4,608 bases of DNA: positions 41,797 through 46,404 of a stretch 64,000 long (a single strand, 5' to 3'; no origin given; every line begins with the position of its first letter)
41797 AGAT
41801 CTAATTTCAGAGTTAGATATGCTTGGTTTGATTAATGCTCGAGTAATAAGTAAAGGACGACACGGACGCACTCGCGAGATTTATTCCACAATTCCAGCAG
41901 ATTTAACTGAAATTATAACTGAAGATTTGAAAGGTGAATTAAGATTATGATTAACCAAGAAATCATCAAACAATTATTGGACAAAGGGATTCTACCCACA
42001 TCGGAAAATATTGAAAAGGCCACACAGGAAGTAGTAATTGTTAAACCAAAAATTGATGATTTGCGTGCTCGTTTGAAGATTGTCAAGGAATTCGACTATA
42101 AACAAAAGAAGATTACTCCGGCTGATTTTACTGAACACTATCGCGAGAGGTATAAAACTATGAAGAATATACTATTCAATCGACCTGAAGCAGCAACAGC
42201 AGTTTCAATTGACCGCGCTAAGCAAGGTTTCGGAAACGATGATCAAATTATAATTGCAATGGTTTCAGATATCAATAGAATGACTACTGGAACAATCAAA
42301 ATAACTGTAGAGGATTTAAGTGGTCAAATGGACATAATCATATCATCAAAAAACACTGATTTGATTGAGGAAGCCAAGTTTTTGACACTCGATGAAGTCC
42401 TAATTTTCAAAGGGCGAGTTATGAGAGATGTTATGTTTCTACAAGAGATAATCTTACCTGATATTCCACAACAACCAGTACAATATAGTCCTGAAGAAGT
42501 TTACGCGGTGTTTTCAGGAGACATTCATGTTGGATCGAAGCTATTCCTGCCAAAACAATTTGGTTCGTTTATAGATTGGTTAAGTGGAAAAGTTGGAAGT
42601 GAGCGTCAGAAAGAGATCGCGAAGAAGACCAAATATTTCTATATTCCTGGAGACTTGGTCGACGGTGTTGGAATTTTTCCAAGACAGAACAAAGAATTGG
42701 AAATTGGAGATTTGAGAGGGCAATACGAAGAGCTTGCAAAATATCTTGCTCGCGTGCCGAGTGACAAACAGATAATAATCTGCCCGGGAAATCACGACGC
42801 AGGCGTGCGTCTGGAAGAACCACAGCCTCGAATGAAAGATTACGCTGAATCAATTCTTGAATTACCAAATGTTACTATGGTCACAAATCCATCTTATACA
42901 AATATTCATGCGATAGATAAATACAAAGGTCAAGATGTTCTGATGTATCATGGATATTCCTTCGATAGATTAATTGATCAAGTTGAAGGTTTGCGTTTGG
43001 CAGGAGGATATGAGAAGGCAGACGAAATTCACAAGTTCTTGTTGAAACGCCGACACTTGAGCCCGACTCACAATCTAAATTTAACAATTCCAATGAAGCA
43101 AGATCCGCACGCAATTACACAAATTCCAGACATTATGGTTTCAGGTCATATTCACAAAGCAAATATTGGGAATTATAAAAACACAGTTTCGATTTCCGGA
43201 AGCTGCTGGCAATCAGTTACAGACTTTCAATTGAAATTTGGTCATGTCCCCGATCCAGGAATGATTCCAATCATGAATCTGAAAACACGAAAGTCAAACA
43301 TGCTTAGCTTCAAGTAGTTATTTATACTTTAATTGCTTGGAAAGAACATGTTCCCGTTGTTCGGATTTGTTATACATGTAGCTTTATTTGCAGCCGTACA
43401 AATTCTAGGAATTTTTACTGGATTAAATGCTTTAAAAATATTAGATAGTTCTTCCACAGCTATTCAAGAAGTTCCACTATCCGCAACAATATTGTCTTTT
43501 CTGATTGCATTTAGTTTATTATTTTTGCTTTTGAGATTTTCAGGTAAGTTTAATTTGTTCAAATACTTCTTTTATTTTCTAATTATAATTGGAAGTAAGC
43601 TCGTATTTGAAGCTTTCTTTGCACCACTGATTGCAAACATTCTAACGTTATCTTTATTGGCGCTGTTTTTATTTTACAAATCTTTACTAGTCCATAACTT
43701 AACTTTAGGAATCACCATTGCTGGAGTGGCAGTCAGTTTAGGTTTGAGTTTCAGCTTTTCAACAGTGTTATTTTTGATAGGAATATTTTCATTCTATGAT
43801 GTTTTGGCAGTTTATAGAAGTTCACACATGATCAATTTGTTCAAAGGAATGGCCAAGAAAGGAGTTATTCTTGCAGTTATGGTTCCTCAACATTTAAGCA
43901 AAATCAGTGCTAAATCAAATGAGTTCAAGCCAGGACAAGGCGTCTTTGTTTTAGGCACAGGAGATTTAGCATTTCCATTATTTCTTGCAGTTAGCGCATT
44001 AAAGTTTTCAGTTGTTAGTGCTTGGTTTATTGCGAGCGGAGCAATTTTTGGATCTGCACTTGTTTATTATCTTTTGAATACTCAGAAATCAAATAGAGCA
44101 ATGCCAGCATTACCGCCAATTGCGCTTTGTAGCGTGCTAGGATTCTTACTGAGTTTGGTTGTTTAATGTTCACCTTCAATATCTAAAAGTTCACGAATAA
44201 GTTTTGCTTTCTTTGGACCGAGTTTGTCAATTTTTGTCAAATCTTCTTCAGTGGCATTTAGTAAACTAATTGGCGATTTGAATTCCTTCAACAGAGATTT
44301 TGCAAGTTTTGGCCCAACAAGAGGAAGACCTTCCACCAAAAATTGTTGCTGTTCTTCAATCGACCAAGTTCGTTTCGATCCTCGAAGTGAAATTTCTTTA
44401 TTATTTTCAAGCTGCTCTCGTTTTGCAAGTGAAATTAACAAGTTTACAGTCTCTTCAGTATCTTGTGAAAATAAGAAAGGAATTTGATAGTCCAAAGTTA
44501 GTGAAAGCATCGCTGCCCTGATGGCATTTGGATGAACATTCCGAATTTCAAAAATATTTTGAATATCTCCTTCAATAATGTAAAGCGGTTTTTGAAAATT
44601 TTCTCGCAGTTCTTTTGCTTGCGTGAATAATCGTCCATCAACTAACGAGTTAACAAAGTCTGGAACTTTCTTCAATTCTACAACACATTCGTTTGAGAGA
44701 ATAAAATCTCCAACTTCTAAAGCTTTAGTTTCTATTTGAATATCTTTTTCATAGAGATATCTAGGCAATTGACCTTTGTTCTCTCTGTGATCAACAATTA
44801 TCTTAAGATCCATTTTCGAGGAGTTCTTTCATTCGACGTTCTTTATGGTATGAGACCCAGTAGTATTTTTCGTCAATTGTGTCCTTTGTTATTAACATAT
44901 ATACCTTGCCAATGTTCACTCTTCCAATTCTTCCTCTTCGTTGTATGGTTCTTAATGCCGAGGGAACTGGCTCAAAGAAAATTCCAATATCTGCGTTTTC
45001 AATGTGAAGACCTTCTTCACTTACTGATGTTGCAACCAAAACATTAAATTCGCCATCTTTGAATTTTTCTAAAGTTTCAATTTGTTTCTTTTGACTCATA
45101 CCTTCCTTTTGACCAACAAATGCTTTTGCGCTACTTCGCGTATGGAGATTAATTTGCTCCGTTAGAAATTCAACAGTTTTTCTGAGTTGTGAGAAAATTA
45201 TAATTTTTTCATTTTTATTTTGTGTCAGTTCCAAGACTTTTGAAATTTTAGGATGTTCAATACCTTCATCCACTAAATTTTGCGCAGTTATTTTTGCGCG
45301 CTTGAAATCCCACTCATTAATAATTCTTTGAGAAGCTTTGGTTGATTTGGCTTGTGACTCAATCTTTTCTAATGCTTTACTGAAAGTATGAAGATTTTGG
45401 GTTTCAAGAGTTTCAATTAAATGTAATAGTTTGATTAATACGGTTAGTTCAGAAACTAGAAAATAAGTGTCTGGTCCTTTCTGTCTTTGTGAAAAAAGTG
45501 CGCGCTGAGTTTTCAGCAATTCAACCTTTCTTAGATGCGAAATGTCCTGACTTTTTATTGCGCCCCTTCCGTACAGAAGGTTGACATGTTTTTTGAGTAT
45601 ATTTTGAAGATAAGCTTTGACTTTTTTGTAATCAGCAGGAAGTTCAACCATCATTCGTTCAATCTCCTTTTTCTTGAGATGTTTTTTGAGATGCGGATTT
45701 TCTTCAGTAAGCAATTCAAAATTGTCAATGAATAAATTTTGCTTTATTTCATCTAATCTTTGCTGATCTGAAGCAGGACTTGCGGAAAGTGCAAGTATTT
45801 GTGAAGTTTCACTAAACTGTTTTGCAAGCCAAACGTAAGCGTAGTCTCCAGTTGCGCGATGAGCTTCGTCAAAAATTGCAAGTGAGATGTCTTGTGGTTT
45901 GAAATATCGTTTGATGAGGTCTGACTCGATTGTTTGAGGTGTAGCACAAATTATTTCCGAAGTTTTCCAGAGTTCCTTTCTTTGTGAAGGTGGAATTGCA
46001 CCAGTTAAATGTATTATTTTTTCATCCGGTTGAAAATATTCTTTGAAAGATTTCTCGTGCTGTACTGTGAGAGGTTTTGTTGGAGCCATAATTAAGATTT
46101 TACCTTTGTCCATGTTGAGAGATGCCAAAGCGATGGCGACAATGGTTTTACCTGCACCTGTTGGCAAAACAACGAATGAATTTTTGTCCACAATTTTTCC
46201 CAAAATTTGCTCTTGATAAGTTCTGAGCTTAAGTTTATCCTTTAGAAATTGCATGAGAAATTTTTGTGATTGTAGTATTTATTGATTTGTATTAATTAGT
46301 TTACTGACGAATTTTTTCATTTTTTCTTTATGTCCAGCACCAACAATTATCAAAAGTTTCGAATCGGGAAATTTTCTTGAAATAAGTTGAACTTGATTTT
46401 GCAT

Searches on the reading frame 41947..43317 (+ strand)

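Call 9: search_protein_families(library=pfam, proteins=[window:41947-43317:+], max_evalue=0.00001)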
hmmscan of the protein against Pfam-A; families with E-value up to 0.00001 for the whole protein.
window:41947-43317:+ (456 aa): 1 family
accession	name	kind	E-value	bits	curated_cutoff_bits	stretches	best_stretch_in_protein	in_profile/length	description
PF00149.33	Metallophos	-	1.1e-09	39.5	21.5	1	189-404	5-190/191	Calcineurin-like phosphoesterase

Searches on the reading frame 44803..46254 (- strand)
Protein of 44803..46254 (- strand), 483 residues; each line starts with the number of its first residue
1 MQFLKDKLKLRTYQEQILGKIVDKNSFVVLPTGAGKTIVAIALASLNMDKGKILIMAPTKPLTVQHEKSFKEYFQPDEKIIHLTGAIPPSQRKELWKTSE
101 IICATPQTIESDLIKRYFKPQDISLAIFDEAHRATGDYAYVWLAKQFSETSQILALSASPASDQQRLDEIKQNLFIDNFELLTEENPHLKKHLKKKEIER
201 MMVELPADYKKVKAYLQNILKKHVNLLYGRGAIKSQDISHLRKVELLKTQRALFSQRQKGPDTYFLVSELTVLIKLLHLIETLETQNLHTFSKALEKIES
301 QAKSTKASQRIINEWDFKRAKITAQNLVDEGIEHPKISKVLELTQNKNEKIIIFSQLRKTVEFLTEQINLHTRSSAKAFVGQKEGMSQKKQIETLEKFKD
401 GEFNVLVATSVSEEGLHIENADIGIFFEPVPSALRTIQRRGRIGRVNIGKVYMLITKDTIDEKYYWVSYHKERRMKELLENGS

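Call 9: search_protein_families(library=pfam, proteins=[window:44803-46254:-], max_evalue=0.00001)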
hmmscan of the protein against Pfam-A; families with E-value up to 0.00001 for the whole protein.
window:44803-46254:- (483 aa): 4 families
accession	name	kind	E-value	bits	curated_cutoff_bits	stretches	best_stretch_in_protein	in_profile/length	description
PF00270.35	DEAD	-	3.8e-25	89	26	1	12-166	2-166/167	DEAD/DEAH box helicase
PF00271.37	Helicase_C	-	3.5e-24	85.6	23.5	1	336-446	2-109/110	Helicase conserved C-terminal domain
PF04851.21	ResIII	-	1.9e-21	77.1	22.5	1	7-161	1-163/164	Type III restriction enzyme, res subunit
PF21210.2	RNA_helicase_helical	-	3.5e-09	37.2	27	1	219-320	3-106/108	Putative ATP-dependent RNA helicase, helical bundle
